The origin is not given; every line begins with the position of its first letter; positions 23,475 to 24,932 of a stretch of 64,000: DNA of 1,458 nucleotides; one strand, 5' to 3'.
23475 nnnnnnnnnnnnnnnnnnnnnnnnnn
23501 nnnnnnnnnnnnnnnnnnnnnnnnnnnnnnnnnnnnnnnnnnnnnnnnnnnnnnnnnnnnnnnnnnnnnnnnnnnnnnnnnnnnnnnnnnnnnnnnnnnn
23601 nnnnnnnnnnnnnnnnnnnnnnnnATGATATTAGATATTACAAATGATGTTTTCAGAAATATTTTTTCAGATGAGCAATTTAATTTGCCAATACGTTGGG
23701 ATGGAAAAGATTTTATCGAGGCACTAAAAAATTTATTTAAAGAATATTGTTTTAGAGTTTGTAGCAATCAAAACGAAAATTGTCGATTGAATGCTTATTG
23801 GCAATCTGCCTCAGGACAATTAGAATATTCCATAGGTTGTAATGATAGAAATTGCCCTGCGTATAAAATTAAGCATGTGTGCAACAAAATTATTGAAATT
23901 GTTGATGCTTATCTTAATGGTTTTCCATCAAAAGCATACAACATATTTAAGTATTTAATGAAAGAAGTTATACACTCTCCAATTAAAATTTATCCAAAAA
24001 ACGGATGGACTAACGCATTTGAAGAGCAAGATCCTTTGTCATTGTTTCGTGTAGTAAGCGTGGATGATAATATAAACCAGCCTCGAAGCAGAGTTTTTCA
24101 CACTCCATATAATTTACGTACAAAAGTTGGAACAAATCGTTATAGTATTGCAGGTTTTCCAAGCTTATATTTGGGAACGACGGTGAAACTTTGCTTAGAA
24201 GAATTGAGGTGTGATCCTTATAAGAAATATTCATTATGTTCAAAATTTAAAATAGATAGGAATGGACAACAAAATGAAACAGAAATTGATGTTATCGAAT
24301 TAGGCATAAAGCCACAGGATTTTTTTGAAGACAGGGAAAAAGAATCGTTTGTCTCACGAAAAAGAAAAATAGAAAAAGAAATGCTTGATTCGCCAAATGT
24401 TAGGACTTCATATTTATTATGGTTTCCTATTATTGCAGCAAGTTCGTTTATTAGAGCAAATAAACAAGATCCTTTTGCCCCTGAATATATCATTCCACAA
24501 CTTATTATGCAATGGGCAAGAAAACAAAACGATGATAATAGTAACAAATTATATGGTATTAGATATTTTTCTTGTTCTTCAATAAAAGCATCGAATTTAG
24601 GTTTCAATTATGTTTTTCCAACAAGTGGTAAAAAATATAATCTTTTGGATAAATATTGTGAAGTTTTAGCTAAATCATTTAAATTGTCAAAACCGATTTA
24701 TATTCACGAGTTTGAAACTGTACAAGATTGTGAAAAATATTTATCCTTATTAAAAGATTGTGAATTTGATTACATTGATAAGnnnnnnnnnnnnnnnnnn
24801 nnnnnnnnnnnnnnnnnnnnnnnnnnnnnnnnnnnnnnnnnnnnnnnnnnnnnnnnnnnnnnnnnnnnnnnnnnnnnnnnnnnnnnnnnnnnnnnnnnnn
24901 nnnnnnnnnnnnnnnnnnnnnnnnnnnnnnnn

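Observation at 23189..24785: HEPN-like + RES-domain gene pair: an unusual two-toxin-domain cassette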

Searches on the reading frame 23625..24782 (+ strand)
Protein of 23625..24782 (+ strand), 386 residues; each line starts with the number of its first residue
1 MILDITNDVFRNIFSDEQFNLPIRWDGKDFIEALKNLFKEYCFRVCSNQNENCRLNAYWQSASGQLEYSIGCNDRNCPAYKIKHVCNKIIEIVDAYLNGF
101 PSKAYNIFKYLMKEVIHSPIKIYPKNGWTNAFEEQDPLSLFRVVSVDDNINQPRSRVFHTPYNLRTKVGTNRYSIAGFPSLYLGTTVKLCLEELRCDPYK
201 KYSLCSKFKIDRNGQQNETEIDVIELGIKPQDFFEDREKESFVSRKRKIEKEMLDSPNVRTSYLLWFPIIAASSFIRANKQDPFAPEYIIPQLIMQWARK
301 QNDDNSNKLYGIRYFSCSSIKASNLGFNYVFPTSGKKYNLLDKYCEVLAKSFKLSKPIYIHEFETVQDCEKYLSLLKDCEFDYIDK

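Call 4: search_protein_families(library=pfam, proteins=[window:23625-24782:+], max_evalue=1)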
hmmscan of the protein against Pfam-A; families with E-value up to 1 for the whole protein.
window:23625-24782:+ (386 aa): 2 families
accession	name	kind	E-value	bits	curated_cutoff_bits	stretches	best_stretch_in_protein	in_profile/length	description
PF20956.2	DUF4931_C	-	0.034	14.5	28.6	1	47-123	14-86/119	Domain of unknown function (DUF4931) C-terminal domain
PF08808.17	RES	-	0.045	14.2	23.2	1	165-196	19-50/157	RES domain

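Call 5: search_protein_families(library=padloc, proteins=[window:23625-24782:+], max_evalue=1)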
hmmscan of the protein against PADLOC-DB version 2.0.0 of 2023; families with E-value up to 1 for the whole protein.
window:23625-24782:+ (386 aa): 0 families

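Call 7: find_homologous_proteins(query=window:23625-24782:+)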
Query window:23625-24782:+ (386 aa): 694 proteins with E <= 0.001 among 3104 candidates; the best 120 are listed.
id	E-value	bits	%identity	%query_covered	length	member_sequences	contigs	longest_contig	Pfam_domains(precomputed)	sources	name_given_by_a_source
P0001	1.3e-260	882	99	100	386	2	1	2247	-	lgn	-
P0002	6.7e-194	662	72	99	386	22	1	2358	-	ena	-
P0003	6.9e-183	626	70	99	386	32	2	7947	-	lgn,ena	-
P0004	8.1e-181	619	69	99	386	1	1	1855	-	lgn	-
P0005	2.0e-180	618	70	99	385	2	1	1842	-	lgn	-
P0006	5.8e-179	613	68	99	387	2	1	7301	-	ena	-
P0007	2.0e-178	611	67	99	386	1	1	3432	-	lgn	-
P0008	2.9e-153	529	61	99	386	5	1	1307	-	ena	-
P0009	4.0e-153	528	59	99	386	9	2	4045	-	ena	-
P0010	2.9e-151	522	59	99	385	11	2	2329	-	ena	-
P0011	2.0e-145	503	55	99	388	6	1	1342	-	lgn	-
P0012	5.1e-137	475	55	99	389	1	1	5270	-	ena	-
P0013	3.8e-134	466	54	99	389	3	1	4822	-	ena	-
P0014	1.9e-129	450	55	98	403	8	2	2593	-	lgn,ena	-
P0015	6.4e-129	449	54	99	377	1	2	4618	-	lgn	-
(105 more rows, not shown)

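Call 8: search_protein_families(library=ncbifam, proteins=[window:23625-24782:+], max_evalue=1)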
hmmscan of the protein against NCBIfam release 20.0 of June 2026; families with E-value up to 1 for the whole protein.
window:23625-24782:+ (386 aa): 1 family
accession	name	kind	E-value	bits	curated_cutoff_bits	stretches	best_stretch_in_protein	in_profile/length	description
TIGR03209.1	P21_Cbot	equivalog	0.0023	17.9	138.35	1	334-374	15-55/142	botulinum neurotoxin transcription-activating sigma factor BotR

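Call 9: search_protein_families(library=phrogs, proteins=[window:23625-24782:+], max_evalue=1)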
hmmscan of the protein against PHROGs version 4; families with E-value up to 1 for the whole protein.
window:23625-24782:+ (386 aa): 4 families
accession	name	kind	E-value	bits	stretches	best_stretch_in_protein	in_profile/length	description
phrog_7835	-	unknown function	5.9e-42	145.1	1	7-369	12-341/396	-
phrog_12013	-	unknown function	8e-12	46.1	1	254-366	51-164/227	-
phrog_37055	-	unknown function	0.028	15.4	1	295-366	1-73/136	-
phrog_8657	-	unknown function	0.21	12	1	13-66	131-183/220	-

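Call 11: search_solved_structures(query=window:23625-24782:+, max_evalue=10)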
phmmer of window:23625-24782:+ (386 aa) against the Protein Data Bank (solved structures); distinct sequences matched with E-value up to 10: 0.

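Call 18: find_related_loci(query=A1, collection=genome_contigs, flank=5000)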
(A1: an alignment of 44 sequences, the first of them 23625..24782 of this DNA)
Query A1 (386 aa) in genome_contigs; peptide patterns used: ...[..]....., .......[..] (x = any residue, [..] = any of these).
87 stretches matched a pattern; 59 encode a relative of the query (tblastn E <= 1e-3); 58 distinct loci.
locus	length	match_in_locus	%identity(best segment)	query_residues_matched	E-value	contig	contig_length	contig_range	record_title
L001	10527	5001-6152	61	1-384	5e-157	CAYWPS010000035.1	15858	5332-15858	MAG TPA_asm: uncultured Ruminococcus sp. isolate SRP315200_co1_780 genome assembly, contig: NODE_7317_length_15858_cov_2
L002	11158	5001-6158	53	1-386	1e-126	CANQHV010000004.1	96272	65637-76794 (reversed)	MAG: uncultured Clostridia bacterium isolate Lapin-027__bin80 genome assembly, contig: Lapin-027__NODE_134_length_96272_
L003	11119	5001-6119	49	1-381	2e-116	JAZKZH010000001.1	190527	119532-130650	MAG: Eubacteriales bacterium isolate T1900045091_TC20190085.MAGScoT_cleanbin_000002 SGB_4702_k141_1234902, whole genome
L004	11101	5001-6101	49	1-385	8e-114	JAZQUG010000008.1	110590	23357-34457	MAG: Candidatus Fimenecus sp. isolate T1900045181_TC20190177.MAGScoT_cleanbin_000015 SGB_5242_k141_848598, whole genome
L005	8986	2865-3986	47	1-386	4e-113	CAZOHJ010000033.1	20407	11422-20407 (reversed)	MAG TPA_asm: uncultured Lachnospiraceae bacterium isolate SRP222994_co1_29 genome assembly, contig: NODE_5385_length_204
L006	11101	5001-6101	49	1-385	3e-113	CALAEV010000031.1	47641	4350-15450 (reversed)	MAG TPA_asm: uncultured Clostridia bacterium isolate SRR6425826_bin.30_CONCOCT_v1.1_MAG genome assembly, contig: ERZ1767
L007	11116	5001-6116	48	1-385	3e-112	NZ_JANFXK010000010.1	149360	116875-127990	Anaerovorax odorimutans strain SL.3.17 KBPEMAJO_10, whole genome shotgun sequence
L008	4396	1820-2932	47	1-384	6e-113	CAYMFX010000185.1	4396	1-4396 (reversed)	MAG TPA_asm: uncultured Ruminiclostridium sp. isolate SRP287540_co2_325 genome assembly, contig: NODE_22120_length_4396_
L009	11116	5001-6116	48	1-384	7e-112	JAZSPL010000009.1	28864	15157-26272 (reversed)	MAG: Acutalibacteraceae bacterium isolate T1900044546_TS20190012.MAGScoT_cleanbin_000012 SGB_142_k141_2624807, whole gen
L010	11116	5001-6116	48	1-384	4e-111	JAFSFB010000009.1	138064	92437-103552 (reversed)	MAG: Clostridia bacterium isolate RGIG3084 Goat_Rectum-5__c158, whole genome shotgun sequence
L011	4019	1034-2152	47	1-384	9e-112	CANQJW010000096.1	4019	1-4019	MAG: uncultured Clostridia bacterium isolate Lapin-026__bin37 genome assembly, contig: Lapin-026__NODE_30058_length_4019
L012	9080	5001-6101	48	1-381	3e-110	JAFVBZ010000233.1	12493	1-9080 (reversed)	MAG: Ruminiclostridium sp. isolate RGIG5032 Roe_deer_Rumen.Co__c1324813, whole genome shotgun sequence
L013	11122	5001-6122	46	1-385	2e-109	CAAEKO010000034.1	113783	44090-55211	MAG TPA_asm: Clostridia bacterium, isolate HGM11523, WGS project CAAEKO010000000 data, contig: ERS537207_61_k99_98716, w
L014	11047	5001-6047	47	1-373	4e-109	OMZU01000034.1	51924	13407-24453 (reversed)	uncultured Clostridiales bacterium isolate RUG109 genome assembly, contig: scaffold_727, whole genome shotgun sequence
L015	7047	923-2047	45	1-385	4e-109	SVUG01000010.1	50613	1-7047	MAG: Oscillospiraceae bacterium isolate SIG715 NODE_15642_length_50613_cov_5.101196, whole genome shotgun sequence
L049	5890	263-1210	31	12-365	7e-55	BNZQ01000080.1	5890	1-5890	Clostridia bacterium PG1894_211 DNA, sequence080, whole genome shotgun sequence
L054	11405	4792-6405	31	5-373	2e-40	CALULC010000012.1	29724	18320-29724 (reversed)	MAG: uncultured Atopobiaceae bacterium isolate BRZ_SB__bin7 genome assembly, contig: BRZ_SB__NODE_2214_length_29724_cov_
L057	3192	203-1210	26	14-386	2e-26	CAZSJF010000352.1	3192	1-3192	MAG TPA_asm: uncultured Bacteroidales bacterium isolate binchicken_co220_59 genome assembly, contig: NODE_20649_length_3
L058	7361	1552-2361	28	85-368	7e-22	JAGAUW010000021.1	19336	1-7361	MAG: Clostridia bacterium isolate RGIG8795 Water_deer_Colon.Co__c1033864, whole genome shotgun sequence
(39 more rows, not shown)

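Call 19: search_dna_similar(query=window:23625-24782:+, collection=phages, mode=protein)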
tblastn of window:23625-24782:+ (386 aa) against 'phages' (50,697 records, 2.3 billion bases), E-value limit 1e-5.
Records with a match: 9; places in all: 9; records where one place covers at least 80% of the query: 0.
Best place of each record, by identity: <60% 9.
By first word of the organism name: Salmonella 4; Escherichia 2; Bacillus 2; Bacteriophage 1.
By host as written in the record: - 5; Salmonella enterica subsp. enterica serovar Enteritidis str. LK5 2; Salmonella enterica subsp. enterica serovar Enteritidis 1; Bacillus subtilis 1.
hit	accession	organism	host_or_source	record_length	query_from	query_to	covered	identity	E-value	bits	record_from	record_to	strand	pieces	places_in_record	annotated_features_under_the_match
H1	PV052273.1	Salmonella phage SE479_1PHIH2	Salmonella enterica subsp. enterica ...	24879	88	367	73%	30.3%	6e-22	103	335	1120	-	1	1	hypothetical protein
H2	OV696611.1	Escherichia phage Cartapus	-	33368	88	367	73%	30.3%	7e-22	103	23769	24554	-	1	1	putative RES protein, NAD+ binding domain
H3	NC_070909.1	Escherichia phage Cartapus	-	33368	88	367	73%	30.3%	7e-22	103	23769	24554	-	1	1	putative RES protein, NAD+ binding domain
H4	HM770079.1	Salmonella phage RE2010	Salmonella enterica subsp. enterica ...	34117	88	367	73%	30.3%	7e-22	103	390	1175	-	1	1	unknown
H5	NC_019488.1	Salmonella phage RE2010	Salmonella enterica subsp. enterica ...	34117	88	367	73%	30.3%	7e-22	103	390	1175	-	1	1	hypothetical protein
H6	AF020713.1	Bacillus phage SPBc2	-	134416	81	375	76%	27.9%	3e-22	104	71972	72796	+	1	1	yopC: hypothetical protein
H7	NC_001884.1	Bacillus phage SPBc2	Bacillus subtilis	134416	81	375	76%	27.9%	3e-22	104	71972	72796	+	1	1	yopC: RES domain-containing protein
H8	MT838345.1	Bacteriophage sp.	human fecal samples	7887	83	373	75%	25.8%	2e-12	74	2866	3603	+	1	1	record has no annotation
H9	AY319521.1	Salmonella phage SopEPhi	-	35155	89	377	75%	24.1%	4e-15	83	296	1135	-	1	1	unknown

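Call 32: predict_structure(alignment_id=A1)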
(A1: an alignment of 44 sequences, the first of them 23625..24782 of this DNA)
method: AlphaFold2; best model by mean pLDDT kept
length: 386 residues; sequences in the alignment: 44
mean_pLDDT: 83.0   pTM: 0.85
mean pLDDT of the five models: 83.0, 82.6, 82.3, 80.9, 80.0
residues with pLDDT >= 90: 147; 70-90: 186; 50-70: 31; < 50: 22
segments of 3 or more residues with pLDDT < 50: 1-3, 126-134, 165-174
pLDDT, mean of each block of 10 residues (from residue 1): 64 90 89 93 86 77 64 75 94 95 96 91 57 62 90 87 48 56 92 88 93 77 89 78 74 87 95 85 78 90 82 86 88 85 87 94 95 91 92
secondary structure, 60 per line:
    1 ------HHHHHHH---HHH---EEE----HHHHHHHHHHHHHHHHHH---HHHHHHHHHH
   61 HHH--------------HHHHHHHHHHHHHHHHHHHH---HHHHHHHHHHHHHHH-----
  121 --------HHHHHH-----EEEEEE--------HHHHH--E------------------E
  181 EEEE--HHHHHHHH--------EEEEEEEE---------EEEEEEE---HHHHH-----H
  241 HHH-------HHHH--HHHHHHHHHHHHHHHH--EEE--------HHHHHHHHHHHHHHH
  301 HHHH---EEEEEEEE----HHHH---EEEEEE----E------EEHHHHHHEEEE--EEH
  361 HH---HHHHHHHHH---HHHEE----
elements in order: H7-13 E23-25 H30-47 H51-63 H78-97 H101-115 H129-134 E140-145 H154-158 E180-184 H187-194 E203-210 E220-226 H230-234 H240-243 H251-254 H257-272 E275-277 H286-304 E308-315 H320-323 E327-332 H346-351 E352-355 H366-374

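Call 35: fold_search(model_id=the predicted structure, library=pdb)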
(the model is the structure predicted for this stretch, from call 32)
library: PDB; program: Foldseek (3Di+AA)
matches with E <= 10: 57; with E <= 0.001: 0
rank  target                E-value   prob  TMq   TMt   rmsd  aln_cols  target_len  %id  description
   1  9im8_B                1.1e+00  0.04  0.11  0.12  20.0       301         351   10  Mutated ADP-ribosyltransferase 2 (PARP2) catalytic domain bound to a pyrimidine 2,4-diketone derivative inhibitor (released 2025-07-09)
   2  8jny_A                1.1e+00  0.04  0.13  0.14  19.4       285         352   13  Mutated human ADP-ribosyltransferase 2 (PARP2) catalytic domain bound to a pyrazolopyrimidine carboxamide inhibitor (released 2024-06-12)
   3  7kk3_A                1.2e+00  0.04  0.12  0.13  20.6       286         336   12  Structure of the catalytic domain of PARP1 in complex with talazoparib (released 2021-01-06)
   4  8he8_A                1.3e+00  0.04  0.14  0.15  20.8       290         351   11  Human ADP-ribosyltransferase 2 (PARP2) catalytic domain bound to a quinazoline-2,4(1H,3H)-dione inhibitor (released 2023-11-08)
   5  5ha9_A                1.4e+00  0.03  0.11  0.12  22.3       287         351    9  Crystal structure-based design and disovery of a novel PARP1 antiagonist (BL-PA10) that induces apoptosis and inhibits (released 2016-03-09)
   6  8hks_A                1.6e+00  0.04  0.13  0.14  19.9       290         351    9  Mutated human ADP-ribosyltransferase 2 (PARP2) catalytic domain bound to Pamiparib(BGB-290) (released 2024-05-01)
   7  8hkn_A                3.1e+00  0.02  0.11  0.12  20.0       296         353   10  Mutated human ADP-ribosyltransferase 2 (PARP2) catalytic domain bound to approved drug Fluzoparib (released 2024-05-01)
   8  8he8_B                3.8e+00  0.02  0.12  0.14  19.6       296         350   10  Human ADP-ribosyltransferase 2 (PARP2) catalytic domain bound to a quinazoline-2,4(1H,3H)-dione inhibitor (released 2023-11-08)
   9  3efz_A                4.0e+00  0.05  0.10  0.15  15.6       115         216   16  Crystal Structure of a 14-3-3 protein from cryptosporidium parvum (cgd1_2980) (released 2008-09-23)
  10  4kay_A                4.2e+00  0.03  0.10  0.12  15.6       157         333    6  Structure of the soluble domain of Lipooligosaccharide phosphoethanolamine transferase A from Neisseria meningitidis - (released 2013-07-17)
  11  5xsu_B                4.4e+00  0.02  0.11  0.13  20.4       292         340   11  novel orally efficacious inhibitors complexed with PARP1 (released 2018-04-25)
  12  4pjv_B                4.7e+00  0.01  0.12  0.14  19.1       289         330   11  Structure of PARP2 catalytic domain bound to inhibitor BMN 673 (released 2014-09-24)
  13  4tvj_A                4.7e+00  0.01  0.10  0.11  18.5       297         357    8  HUMAN ARTD2 (PARP2) - CATALYTIC DOMAIN IN COMPLEX WITH OLAPARIB (released 2015-07-08)
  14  4x52_C                4.9e+00  0.05  0.11  0.22  11.0       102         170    9  Human PARP13 (ZC3HAV1), C-Terminal PARP Domain (H810N; N830Y variant) (released 2015-02-11)
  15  2axu_J                4.9e+00  0.04  0.09  0.10  15.0        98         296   21  Structure of PrgX (released 2005-12-06)
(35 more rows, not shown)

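Call 37: search_protein_families(library=pfam, alignment_id=A1, max_evalue=0.1)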
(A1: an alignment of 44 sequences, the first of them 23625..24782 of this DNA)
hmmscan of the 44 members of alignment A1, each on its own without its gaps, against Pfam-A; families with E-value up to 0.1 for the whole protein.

A. member 1, window:23625-24782:+ (386 aa): 2 families
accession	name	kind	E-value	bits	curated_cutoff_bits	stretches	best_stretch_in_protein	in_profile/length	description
PF20956.2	DUF4931_C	-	0.034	14.5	28.6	1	47-123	14-86/119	Domain of unknown function (DUF4931) C-terminal domain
PF08808.17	RES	-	0.045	14.2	23.2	0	165-196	19-50/157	RES domain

B. families by the number of members that match (of 44 scanned): 8 families
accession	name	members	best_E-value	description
PF08808.17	RES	37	0.00089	RES domain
PF13120.11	DUF3974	3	0.05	Domain of unknown function (DUF3974)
PF25223.1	DUF7841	2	0.0045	Domain of unknown function (DUF7841)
PF18025.7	FucT_N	1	0.007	Alpha-(1,3)-fucosyltransferase FucT N-terminal domain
PF23369.1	Vp25_capsid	1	0.016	Capsid protein Vp25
PF06953.17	ArsD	1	0.018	Arsenical resistance operon protein ArsD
PF08326.17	ACC_central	1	0.02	Acetyl-CoA carboxylase, central region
PF20956.2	DUF4931_C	1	0.034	Domain of unknown function (DUF4931) C-terminal domain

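Call 38: search_solved_structures(query=A1, max_evalue=10, show_alignments=3)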
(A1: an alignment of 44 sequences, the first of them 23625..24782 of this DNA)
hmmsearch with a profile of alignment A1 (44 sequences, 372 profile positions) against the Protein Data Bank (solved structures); distinct sequences matched with E-value up to 10: 5.
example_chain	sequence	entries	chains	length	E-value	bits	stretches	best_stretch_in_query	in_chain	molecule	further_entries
7unh_A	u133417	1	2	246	0.039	16.3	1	10-98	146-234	SP2 designed chlorophyll dimer protein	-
7uni_A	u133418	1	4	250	0.041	16.2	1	10-98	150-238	SP2-ZnPPaM designed chlorophyll dimer protein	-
1s5j_A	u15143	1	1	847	0.36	13.1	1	61-117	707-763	DNA polymerase I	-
8glt_1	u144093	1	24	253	1.2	11.4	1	37-98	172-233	C2-chlorophyll-comp_O32-15_ctermHis, polyalanine model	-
7o6w_A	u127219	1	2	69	1.2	11.4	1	232-266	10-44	VIN3-like protein 2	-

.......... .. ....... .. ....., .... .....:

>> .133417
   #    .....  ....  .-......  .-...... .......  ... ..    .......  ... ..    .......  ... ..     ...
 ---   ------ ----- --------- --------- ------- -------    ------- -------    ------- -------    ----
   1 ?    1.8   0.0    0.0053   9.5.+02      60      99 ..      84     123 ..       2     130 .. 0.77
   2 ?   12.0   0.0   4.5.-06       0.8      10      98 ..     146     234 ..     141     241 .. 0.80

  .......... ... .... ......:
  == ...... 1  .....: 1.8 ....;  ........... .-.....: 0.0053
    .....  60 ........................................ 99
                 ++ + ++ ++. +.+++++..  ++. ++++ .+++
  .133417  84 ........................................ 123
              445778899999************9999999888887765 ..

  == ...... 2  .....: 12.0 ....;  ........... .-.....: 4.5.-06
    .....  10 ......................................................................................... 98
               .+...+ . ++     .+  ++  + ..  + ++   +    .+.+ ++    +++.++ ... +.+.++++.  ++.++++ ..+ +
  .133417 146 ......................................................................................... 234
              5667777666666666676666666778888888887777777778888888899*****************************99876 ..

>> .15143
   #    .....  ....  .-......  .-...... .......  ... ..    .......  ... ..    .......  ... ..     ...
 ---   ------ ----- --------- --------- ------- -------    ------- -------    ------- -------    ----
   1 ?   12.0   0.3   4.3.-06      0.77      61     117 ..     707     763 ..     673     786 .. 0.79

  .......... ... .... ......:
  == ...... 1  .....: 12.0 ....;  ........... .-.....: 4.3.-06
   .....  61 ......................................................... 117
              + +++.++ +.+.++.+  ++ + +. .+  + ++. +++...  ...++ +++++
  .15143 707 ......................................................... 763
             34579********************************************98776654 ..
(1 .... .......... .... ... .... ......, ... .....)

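Call 41: get_annotated_region(hit=H7, flank=4000)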
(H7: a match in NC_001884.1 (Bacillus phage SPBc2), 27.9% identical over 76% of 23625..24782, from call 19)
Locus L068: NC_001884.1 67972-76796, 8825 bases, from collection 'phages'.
description: Bacillus phage SPBc2, complete genome.
organism: Bacillus phage SPBc2 (NCBI taxid 2932878)
taxonomy: Viruses; Duplodnaviria; Heunggongvirae; Uroviricota; Caudoviricetes; Spbetavirus; Spbetavirus SPbeta
host: Bacillus subtilis; source: -; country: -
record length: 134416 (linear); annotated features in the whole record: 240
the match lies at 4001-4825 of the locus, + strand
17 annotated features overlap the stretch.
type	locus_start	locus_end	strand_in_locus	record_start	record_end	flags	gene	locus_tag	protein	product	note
CDS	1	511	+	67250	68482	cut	yonV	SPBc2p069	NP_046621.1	hypothetical protein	-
stem_loop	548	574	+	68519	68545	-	-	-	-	-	-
CDS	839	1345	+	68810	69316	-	yonX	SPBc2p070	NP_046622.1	hypothetical protein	-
CDS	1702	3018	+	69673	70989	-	yopA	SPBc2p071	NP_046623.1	hypothetical protein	-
stem_loop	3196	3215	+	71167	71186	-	-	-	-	-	-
CDS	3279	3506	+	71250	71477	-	yopB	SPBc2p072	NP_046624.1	helix-turn-helix transcriptional regulator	-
CDS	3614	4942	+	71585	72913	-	yopC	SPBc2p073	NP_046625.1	RES domain-containing protein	-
CDS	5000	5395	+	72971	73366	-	yopD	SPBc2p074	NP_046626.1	UPF0715 family protein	similar to Bacillus subtilis YwlA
stem_loop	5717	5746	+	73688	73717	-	-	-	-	-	-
CDS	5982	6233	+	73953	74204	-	yopE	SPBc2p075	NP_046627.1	hypothetical protein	-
CDS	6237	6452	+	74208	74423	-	yopF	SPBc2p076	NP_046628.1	hypothetical protein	-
CDS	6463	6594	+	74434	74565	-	yopG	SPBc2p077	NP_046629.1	hypothetical protein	-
CDS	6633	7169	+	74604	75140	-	yopH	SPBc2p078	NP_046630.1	superinfection exclusion B family protein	-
CDS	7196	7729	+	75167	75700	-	yopI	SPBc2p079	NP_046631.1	hypothetical protein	-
CDS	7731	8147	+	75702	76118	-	yopJ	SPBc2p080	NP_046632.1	hypothetical protein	-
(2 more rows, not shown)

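Call 42: get_annotated_region(hit=H3, flank=4000)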
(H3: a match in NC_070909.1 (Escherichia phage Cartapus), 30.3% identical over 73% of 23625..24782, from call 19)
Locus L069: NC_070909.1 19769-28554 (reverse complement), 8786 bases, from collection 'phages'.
description: Escherichia phage Cartapus genome assembly, complete genome: monopartite.
organism: Escherichia phage Cartapus (NCBI taxid 2904709)
taxonomy: Viruses; Duplodnaviria; Heunggongvirae; Uroviricota; Caudoviricetes; Peduoviridae; Elveevirus; Elveevirus cartapus
host: -; source: -; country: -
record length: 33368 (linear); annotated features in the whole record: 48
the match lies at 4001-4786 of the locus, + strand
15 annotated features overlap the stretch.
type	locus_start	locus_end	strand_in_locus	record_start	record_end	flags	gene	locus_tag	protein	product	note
CDS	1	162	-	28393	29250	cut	-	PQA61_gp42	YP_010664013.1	Dam DNA adenine methylase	-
CDS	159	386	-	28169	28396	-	-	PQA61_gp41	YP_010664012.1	DksA-like zinc-finger protein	-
CDS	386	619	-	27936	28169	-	-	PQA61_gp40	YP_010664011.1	DUF2732 domain-containing protein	-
misc_feature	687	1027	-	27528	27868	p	-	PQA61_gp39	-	-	hypothetical protein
CDS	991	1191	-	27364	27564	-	-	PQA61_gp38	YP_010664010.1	cell division inhibitor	-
CDS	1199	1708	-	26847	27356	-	-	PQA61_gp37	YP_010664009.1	CII-like transcriptional activator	-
CDS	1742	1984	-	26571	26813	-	-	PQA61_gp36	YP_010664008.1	Cox-like excisionase and repressor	-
CDS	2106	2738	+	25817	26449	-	-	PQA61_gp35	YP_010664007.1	transcriptional repressor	-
CDS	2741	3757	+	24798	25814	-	-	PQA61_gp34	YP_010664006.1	integrase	-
CDS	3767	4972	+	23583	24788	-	-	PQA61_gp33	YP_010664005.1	putative RES protein, NAD+ binding domain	-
CDS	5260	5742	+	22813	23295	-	-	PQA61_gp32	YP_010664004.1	putative exonuclease protein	-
CDS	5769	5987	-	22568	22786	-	-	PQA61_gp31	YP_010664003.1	transcriptional regulator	P2 Ogr-like protein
CDS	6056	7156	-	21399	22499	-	-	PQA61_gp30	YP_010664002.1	tail protein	P2 gpD protein homolog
CDS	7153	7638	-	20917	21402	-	-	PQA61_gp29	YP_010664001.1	tail assembly protein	P2 gpU-like tail protein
CDS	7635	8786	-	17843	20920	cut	-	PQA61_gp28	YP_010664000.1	tail tape measure protein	P2 GpT protein homolog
